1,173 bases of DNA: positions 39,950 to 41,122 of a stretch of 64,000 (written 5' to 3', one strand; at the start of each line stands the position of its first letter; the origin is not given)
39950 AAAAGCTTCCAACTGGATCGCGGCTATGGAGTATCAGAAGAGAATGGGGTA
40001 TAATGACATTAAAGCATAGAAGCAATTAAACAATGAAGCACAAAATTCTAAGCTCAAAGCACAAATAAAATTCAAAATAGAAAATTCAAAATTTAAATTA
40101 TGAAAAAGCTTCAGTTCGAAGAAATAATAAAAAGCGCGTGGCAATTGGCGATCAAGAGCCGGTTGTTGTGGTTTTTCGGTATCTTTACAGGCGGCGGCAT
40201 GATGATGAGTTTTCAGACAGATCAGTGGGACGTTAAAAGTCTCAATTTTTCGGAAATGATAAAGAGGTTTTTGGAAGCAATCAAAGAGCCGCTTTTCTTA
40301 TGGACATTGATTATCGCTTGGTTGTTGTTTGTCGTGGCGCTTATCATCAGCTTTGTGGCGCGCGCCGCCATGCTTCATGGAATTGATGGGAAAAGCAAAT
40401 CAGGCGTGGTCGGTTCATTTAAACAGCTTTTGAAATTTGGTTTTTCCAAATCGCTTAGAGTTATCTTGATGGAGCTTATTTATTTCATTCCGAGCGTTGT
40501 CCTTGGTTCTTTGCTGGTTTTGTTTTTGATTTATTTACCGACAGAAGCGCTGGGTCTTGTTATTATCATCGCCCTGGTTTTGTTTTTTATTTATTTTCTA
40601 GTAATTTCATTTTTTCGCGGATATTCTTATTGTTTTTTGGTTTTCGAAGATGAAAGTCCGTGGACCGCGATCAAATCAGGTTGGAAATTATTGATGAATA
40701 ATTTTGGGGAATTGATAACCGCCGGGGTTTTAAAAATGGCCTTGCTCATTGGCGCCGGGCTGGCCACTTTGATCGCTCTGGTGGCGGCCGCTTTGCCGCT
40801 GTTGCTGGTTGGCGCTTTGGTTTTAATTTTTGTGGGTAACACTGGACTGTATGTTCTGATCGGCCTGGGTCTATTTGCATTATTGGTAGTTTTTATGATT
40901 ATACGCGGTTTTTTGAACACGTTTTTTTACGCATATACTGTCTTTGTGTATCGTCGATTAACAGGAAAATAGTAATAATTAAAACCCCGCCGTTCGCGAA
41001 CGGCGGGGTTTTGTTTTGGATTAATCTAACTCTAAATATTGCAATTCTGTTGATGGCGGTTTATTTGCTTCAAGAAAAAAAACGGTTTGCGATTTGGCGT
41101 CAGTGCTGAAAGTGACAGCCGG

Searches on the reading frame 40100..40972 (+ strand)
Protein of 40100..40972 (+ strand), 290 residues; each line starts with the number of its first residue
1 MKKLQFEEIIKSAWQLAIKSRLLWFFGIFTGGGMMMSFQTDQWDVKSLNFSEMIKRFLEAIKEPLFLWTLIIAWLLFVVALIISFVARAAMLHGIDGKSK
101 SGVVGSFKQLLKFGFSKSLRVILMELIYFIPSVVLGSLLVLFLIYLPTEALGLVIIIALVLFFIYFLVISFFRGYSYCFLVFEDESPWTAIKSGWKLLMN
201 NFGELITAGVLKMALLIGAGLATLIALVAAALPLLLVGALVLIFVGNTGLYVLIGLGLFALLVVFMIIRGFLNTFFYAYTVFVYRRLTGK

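Call 64: search_protein_families(library=pfam, proteins=[window:40100-40972:+], max_evalue=0.0001)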
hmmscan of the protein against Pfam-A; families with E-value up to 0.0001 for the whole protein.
window:40100-40972:+ (290 aa): 1 family
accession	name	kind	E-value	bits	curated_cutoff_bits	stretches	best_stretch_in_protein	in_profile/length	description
PF24400.1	DUF7544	-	3.4e-07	30.2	27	1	28-286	34-294/302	Family of unknown function (DUF7544)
